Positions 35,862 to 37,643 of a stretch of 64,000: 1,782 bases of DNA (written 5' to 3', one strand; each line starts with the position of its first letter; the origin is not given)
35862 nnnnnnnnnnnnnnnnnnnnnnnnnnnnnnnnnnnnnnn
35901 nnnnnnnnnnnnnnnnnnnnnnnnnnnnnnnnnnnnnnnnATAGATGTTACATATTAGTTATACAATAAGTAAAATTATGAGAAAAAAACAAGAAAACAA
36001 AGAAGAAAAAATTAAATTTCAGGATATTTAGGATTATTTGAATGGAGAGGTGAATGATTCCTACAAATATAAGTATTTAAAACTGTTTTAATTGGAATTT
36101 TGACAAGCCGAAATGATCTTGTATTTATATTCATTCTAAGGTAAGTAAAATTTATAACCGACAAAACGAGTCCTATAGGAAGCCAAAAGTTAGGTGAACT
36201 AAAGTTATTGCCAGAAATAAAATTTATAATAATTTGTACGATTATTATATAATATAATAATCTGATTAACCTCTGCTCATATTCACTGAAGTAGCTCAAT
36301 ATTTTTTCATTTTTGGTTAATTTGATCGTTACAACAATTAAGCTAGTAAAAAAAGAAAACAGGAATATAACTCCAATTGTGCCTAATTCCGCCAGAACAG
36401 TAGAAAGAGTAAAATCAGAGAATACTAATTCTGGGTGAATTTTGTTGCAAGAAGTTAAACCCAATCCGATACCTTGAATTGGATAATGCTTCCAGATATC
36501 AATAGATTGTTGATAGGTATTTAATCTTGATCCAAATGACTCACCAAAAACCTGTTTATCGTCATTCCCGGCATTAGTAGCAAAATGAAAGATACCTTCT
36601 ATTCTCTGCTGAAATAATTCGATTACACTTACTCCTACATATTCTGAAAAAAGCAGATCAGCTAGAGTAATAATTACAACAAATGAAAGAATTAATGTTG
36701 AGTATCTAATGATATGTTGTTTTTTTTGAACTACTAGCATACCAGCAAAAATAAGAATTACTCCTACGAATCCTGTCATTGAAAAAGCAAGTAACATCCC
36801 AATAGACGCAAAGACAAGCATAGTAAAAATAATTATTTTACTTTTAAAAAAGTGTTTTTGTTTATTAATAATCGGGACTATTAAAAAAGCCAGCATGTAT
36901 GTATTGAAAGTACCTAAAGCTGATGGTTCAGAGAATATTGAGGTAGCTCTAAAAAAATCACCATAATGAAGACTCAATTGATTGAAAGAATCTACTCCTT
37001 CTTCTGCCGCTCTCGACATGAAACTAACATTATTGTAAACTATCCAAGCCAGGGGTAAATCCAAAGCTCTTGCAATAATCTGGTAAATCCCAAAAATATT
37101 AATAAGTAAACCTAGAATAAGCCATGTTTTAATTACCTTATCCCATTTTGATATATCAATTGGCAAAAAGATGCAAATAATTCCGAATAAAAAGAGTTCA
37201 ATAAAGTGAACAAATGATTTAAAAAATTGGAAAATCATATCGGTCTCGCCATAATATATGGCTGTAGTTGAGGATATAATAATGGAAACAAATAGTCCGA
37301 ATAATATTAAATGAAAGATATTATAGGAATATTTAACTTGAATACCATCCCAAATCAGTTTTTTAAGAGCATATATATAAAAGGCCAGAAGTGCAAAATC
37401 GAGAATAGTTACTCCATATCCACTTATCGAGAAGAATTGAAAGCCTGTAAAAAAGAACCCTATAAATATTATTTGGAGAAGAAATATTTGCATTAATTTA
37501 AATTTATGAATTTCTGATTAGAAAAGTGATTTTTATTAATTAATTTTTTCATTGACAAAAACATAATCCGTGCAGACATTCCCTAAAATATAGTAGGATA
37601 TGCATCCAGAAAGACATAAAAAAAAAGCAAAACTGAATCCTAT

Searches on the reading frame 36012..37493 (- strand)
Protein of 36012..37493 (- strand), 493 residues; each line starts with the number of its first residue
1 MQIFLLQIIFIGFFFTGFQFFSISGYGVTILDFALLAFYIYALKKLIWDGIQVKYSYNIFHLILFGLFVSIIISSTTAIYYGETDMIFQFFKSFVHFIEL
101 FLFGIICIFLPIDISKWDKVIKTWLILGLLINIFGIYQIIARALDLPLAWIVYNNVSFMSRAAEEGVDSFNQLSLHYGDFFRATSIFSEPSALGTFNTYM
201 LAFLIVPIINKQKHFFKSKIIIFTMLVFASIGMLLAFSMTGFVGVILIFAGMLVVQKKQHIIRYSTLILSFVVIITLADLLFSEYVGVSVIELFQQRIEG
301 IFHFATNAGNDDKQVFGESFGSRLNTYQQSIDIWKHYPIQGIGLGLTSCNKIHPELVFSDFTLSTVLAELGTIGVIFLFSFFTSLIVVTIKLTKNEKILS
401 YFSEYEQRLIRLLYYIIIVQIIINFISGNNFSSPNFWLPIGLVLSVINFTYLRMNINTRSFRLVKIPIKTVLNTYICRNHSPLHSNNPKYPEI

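Call 16: search_protein_families(library=pfam, proteins=[window:36012-37493:-], max_evalue=0.001)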
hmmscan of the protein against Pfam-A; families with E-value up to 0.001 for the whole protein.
window:36012-37493:- (493 aa): 1 family
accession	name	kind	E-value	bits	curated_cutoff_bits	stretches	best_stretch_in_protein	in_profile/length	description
PF04932.20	Wzy_C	-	6.3e-09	36.2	31.7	1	225-343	2-104/149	O-Antigen ligase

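Call 29: search_protein_families(library=ncbifam, proteins=[window:36012-37493:-], max_evalue=0.1)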
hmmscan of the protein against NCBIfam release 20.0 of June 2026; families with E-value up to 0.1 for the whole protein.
window:36012-37493:- (493 aa): 1 family
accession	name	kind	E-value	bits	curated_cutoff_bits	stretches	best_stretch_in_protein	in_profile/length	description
TIGR00947.1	2A73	equivalog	1.8e-09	37.1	366.4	1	182-386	163-362/425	IctB family putative bicarbonate transporter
